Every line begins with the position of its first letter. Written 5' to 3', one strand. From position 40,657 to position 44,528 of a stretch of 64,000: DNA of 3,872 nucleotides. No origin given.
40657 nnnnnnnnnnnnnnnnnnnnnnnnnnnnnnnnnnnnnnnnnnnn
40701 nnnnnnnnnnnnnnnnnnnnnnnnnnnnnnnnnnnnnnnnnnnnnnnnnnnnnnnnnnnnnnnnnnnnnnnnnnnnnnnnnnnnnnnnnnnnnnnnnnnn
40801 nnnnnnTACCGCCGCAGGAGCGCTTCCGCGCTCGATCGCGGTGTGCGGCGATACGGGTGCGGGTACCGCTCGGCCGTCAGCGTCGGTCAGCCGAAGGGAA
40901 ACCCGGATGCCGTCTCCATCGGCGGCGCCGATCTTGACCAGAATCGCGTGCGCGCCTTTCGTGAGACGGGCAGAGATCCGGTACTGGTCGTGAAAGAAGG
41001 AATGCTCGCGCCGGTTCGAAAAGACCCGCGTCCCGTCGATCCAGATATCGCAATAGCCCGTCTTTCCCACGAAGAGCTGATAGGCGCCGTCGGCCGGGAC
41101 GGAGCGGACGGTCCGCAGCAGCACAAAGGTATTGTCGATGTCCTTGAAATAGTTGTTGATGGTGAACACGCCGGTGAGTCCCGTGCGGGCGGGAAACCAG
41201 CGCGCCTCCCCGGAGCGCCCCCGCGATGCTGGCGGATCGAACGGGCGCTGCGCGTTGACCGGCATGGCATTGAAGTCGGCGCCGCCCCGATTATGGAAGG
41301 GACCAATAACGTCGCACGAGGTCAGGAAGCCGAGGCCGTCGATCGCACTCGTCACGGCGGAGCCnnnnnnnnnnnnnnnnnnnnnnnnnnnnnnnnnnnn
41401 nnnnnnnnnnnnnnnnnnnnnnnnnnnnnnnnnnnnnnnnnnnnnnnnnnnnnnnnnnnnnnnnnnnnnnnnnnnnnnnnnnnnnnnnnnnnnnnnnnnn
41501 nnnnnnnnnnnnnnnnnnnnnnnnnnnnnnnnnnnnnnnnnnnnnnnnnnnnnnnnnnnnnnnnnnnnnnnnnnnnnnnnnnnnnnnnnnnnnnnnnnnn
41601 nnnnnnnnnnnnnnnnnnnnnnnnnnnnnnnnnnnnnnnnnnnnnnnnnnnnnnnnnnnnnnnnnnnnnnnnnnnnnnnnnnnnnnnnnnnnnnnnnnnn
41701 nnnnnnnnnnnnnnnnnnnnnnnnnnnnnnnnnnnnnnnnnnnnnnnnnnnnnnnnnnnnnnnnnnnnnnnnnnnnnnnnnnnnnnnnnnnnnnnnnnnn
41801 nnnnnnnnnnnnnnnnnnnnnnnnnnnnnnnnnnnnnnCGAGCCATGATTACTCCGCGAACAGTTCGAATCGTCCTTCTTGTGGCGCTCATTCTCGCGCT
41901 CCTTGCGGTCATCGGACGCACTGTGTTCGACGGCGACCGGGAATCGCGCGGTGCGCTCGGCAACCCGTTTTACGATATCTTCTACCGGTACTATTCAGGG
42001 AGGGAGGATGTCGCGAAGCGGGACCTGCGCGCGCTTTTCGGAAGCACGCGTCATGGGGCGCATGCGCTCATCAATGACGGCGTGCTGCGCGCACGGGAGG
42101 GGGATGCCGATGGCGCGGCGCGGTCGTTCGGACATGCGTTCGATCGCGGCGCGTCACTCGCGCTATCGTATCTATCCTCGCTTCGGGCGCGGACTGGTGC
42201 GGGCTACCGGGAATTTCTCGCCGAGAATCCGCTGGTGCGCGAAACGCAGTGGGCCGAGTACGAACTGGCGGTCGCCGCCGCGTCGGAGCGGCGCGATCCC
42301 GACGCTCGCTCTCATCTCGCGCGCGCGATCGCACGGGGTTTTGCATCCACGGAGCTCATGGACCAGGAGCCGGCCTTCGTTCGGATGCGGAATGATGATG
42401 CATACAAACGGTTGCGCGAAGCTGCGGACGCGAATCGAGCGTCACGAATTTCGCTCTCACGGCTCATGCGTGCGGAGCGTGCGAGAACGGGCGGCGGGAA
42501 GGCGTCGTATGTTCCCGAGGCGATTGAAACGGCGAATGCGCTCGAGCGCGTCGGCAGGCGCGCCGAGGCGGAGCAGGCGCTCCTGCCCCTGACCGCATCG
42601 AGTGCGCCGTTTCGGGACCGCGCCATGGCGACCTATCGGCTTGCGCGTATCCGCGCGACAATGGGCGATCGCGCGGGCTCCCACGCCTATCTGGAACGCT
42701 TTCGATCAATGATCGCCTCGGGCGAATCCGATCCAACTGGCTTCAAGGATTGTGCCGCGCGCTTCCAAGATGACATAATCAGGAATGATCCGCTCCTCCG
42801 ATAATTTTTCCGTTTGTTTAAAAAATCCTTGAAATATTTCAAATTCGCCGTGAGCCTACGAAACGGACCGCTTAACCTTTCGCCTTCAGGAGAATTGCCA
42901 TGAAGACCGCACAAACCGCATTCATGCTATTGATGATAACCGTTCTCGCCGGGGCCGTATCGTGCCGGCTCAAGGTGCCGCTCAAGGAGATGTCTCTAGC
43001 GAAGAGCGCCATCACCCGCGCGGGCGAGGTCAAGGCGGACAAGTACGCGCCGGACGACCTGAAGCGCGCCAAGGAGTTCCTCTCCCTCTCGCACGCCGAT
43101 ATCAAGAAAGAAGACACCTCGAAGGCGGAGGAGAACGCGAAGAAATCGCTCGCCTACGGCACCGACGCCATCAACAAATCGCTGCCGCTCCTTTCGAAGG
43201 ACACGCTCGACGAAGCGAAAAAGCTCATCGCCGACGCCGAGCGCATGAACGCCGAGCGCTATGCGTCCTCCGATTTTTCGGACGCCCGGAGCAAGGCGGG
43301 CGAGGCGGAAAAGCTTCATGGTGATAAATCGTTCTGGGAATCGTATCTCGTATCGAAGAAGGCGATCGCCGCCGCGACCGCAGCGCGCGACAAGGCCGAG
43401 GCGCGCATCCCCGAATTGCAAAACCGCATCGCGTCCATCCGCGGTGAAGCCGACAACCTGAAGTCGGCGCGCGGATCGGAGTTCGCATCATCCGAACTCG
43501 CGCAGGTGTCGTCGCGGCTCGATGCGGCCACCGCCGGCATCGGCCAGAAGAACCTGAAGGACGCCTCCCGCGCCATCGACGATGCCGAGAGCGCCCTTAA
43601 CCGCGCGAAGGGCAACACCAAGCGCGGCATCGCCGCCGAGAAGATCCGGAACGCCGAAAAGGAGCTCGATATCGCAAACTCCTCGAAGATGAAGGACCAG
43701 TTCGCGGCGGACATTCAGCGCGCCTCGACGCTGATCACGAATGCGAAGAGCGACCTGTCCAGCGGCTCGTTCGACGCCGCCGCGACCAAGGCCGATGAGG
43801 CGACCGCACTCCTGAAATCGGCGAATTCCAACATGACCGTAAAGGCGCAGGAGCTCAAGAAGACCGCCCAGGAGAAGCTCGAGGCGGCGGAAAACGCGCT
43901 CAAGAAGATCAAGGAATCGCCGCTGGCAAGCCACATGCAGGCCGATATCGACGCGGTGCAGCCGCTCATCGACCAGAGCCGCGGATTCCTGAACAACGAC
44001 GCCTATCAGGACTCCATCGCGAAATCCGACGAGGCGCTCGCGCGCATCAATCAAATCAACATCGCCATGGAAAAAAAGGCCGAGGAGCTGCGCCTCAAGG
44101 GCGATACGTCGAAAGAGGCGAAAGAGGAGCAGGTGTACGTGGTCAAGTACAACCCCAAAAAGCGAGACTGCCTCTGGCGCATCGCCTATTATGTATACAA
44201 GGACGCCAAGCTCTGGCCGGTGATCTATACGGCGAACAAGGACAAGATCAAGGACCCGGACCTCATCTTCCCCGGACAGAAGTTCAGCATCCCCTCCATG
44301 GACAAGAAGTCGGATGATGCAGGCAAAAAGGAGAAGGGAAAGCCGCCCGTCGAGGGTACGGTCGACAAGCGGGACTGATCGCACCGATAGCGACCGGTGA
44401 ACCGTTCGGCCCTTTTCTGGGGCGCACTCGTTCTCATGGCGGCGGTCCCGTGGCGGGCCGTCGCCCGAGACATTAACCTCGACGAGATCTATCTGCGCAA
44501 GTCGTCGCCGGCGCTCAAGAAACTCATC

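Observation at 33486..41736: Three-gene operon: active transglutaminase-like giant protein - Zn-ADH - catalytically dead paralogue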

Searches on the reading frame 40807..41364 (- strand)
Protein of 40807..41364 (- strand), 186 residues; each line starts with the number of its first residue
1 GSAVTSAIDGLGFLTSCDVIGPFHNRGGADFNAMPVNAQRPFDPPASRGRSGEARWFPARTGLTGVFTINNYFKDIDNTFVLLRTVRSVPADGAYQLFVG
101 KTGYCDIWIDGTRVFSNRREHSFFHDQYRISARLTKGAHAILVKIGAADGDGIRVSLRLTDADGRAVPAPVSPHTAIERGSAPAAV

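Call 43: search_solved_structures(query=A3, max_evalue=10, show_alignments=1)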
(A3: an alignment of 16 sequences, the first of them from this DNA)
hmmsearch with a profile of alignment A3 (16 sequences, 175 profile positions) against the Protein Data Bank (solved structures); distinct sequences matched with E-value up to 10: 17.
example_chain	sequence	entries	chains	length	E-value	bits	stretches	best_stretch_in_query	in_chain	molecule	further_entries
2okx_A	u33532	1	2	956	0.084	15.4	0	76-149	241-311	Rhamnosidase B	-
1x2l_A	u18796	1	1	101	0.1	15.2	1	52-87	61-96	Homeobox protein Cux-2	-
2vzo_A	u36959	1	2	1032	0.32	13.5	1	102-147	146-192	EXO-BETA-D-GLUCOSAMINIDASE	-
2vzs_A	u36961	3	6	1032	0.32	13.5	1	102-147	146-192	EXO-BETA-D-GLUCOSAMINIDASE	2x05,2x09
2vzt_A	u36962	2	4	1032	0.33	13.5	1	102-147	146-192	EXO-BETA-D-GLUCOSAMINIDASE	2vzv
2vzu_A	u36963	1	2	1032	0.33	13.5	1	102-147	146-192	EXO-BETA-D-GLUCOSAMINIDASE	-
6qe7_A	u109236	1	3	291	0.34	13.5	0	91-136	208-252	Anti-sigma-I factor RsgI3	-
6u7i_A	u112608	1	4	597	0.39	13.3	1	90-146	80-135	Beta-glucuronidase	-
9y3j_C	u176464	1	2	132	0.44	13.1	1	13-93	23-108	Nanobody VHH108 with L102A mutation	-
5fre_A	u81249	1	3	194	0.53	12.8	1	88-124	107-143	EXO-ALPHA-SIALIDASE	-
5fra_A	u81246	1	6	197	0.55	12.8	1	88-124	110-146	SIALIDASE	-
9lds_A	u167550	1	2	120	0.67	12.5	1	71-121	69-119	H145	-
3w5f_A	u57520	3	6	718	0.85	12.2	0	90-143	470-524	Beta-galactosidase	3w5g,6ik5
6ik6_A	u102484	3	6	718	0.85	12.2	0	90-143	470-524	Beta-galactosidase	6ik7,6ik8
6qdi_A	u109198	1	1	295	1.1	11.8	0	83-136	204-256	PA14 domain-containing protein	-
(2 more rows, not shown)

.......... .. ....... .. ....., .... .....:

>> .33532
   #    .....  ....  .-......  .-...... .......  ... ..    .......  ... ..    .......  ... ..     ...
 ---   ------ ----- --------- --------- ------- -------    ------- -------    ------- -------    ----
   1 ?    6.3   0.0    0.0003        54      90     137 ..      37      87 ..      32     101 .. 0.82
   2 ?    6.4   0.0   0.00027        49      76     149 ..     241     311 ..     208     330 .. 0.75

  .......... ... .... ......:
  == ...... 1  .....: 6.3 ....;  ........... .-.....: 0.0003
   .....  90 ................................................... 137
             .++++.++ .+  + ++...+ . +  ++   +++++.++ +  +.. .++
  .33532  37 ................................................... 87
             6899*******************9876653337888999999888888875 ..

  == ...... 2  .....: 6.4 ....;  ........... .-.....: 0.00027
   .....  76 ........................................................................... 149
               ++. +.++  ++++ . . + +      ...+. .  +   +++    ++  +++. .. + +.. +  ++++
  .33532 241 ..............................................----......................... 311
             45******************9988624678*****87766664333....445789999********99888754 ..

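Call 65: predict_structure(alignment_id=A6)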
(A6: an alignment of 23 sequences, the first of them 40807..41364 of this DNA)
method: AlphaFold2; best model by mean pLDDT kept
length: 186 residues; sequences in the alignment: 23
mean_pLDDT: 85.1   pTM: 0.81
mean pLDDT of the five models: 85.1, 83.5, 83.1, 82.8, 82.4
residues with pLDDT >= 90: 116; 70-90: 34; 50-70: 23; < 50: 13
segments of 3 or more residues with pLDDT < 50: 175-182, 184-186
pLDDT, mean of each block of 10 residues (from residue 1): 78 95 88 73 55 81 93 90 95 98 96 95 96 97 91 95 91 51 42
secondary structure, 60 per line:
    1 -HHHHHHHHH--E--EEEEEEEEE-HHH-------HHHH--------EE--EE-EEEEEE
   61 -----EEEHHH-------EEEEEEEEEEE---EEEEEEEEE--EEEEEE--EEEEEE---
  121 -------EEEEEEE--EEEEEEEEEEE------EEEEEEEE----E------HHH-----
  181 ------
elements in order: H2-10 E16-24 H36-39 E55-60 E66-68 E79-89 E93-101 E104-109 E112-117 E128-134 E137-147 E154-161
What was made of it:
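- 40837..41334 (-): Jelly-roll domain of up (aa ~135-300), similar to the GH2 N-terminal sugar-binding domain and to PA14. AF2 model of aa 125-310, pLDDT 85.1 (call 65).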

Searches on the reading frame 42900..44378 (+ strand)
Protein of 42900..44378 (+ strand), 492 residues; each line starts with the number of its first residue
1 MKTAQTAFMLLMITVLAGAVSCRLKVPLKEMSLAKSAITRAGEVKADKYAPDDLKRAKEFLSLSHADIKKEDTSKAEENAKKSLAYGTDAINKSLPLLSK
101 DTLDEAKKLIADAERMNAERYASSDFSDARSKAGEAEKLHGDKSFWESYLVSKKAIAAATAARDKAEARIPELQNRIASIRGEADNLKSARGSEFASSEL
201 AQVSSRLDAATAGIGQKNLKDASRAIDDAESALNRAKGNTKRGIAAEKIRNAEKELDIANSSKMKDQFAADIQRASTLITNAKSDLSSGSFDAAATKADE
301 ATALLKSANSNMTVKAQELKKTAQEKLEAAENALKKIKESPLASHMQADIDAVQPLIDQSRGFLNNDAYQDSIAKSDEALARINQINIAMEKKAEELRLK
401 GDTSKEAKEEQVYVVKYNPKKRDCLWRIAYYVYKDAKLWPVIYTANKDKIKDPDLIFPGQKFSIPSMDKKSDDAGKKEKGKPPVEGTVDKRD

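Call 55: search_protein_families(library=pfam, proteins=[window:42900-44378:+], max_evalue=0.01)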
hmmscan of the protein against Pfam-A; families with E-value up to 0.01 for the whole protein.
window:42900-44378:+ (492 aa): 2 families
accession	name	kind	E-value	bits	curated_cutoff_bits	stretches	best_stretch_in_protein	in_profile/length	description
PF14346.11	DUF4398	-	4e-07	30.9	27.9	1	30-86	2-58/78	Domain of unknown function (DUF4398)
PF01476.26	LysM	-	0.0061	16.9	20.9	0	420-465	4-43/43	LysM domain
